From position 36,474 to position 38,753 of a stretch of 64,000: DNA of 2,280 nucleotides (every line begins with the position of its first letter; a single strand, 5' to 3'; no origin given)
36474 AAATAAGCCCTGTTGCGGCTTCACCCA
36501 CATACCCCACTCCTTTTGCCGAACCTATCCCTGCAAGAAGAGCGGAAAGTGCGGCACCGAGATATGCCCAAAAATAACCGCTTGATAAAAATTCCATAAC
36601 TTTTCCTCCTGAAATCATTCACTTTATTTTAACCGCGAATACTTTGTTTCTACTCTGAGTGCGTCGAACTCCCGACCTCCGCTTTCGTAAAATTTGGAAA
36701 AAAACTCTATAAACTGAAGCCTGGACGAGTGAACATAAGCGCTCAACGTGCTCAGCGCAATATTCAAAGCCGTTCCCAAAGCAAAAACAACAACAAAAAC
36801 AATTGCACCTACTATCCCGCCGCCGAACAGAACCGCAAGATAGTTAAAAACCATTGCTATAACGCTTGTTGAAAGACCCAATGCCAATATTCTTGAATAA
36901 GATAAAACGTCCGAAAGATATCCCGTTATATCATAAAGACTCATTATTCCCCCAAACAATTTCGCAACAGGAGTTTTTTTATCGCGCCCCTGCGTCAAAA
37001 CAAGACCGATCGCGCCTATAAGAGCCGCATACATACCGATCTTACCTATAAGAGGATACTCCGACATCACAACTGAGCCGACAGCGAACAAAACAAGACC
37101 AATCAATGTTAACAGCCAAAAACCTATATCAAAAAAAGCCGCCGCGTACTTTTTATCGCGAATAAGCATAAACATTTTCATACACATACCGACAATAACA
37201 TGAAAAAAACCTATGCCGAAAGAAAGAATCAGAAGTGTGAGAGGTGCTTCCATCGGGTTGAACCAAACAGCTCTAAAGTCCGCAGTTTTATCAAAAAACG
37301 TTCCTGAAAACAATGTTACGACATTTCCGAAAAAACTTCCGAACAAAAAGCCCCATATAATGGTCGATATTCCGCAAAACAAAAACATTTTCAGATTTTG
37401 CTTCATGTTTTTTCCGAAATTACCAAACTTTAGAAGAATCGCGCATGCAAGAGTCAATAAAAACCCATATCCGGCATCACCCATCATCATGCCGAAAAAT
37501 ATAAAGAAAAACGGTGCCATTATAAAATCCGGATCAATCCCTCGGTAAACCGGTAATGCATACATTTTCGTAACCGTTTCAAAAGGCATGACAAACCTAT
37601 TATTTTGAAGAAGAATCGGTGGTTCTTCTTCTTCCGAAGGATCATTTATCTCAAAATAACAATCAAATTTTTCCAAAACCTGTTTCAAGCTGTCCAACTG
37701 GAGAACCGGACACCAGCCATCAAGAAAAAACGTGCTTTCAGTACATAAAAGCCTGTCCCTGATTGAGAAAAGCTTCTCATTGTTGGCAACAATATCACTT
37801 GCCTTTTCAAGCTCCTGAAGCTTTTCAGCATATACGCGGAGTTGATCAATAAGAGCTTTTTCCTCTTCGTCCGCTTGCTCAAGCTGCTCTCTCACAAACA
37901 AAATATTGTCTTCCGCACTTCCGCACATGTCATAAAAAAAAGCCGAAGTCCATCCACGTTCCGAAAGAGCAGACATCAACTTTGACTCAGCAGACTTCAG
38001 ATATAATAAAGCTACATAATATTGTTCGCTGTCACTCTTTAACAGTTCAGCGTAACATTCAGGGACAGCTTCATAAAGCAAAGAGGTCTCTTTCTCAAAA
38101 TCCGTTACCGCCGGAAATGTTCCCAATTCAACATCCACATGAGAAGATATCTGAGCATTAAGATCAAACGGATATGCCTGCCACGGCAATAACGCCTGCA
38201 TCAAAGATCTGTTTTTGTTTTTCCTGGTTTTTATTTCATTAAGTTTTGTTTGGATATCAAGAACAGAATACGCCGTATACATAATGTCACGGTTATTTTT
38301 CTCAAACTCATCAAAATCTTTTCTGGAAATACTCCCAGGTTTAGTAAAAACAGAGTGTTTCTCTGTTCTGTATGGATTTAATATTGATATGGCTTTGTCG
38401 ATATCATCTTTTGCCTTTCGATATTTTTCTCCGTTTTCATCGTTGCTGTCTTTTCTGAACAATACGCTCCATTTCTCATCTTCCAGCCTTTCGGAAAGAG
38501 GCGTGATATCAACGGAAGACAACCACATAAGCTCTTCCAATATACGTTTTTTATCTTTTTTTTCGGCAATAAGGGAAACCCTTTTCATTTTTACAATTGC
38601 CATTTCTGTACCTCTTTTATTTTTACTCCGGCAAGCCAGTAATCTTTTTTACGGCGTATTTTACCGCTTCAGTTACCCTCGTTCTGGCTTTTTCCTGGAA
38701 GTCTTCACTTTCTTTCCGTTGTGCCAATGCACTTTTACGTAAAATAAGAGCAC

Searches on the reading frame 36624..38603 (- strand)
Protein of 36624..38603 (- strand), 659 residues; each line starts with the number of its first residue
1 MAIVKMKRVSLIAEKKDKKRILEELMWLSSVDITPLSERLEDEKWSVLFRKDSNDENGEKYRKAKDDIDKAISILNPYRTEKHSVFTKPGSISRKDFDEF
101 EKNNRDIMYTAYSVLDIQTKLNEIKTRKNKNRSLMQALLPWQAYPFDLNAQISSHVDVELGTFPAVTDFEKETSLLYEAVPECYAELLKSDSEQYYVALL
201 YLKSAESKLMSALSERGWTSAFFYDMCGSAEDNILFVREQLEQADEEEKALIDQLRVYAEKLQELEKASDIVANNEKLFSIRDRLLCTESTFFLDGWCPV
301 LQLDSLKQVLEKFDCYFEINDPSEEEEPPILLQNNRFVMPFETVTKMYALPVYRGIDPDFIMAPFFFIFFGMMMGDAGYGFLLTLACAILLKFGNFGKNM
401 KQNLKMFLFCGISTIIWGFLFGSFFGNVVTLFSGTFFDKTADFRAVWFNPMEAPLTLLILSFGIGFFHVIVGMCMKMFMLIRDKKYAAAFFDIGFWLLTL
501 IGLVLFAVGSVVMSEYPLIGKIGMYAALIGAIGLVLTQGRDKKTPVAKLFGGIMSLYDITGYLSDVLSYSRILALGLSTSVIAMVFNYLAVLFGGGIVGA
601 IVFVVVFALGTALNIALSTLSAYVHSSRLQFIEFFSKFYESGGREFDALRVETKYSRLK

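Call 23: find_encoding_contigs(protein=window:36624-38603:-, flank=10000, max_places=10)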
Protein window:36624-38603:- (659 aa): 11 contigs read that carry it; 9 places shown.
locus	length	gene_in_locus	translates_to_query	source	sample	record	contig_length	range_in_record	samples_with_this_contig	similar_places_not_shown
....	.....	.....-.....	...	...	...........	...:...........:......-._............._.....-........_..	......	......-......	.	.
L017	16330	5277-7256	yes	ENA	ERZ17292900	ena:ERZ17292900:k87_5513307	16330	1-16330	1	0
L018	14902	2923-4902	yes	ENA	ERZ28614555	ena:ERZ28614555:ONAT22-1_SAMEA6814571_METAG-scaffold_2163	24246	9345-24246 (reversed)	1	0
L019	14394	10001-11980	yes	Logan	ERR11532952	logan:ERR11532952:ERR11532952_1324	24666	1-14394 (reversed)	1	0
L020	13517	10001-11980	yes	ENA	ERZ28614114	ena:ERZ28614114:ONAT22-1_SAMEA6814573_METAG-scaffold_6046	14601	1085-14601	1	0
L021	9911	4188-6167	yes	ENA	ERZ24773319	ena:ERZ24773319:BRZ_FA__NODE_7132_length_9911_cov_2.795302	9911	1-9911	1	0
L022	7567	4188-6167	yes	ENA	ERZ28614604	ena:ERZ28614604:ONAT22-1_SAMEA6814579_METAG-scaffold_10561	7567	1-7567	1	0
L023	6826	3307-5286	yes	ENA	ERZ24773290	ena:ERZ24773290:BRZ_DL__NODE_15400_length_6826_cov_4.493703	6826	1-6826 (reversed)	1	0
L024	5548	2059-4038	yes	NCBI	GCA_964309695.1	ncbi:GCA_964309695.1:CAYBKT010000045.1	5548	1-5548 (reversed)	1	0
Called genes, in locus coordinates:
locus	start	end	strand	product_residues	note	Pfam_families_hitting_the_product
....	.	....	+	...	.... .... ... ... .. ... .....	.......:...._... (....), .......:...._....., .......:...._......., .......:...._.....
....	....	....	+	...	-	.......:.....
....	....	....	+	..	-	-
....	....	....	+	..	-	-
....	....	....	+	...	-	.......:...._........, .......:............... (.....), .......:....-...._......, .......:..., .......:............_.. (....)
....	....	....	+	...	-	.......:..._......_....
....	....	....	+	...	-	-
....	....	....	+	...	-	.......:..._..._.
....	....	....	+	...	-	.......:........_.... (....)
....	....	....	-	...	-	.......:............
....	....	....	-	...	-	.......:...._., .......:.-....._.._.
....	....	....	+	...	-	-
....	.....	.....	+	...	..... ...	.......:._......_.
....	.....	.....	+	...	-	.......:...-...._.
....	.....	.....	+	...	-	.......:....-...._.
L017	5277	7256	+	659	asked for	PF01496:V_ATPase_I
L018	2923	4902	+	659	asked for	PF01496:V_ATPase_I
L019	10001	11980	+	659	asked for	PF01496:V_ATPase_I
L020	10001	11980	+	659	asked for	PF01496:V_ATPase_I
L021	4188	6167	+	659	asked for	PF01496:V_ATPase_I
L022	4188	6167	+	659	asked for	PF01496:V_ATPase_I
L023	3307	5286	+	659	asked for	PF01496:V_ATPase_I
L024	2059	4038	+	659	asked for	PF01496:V_ATPase_I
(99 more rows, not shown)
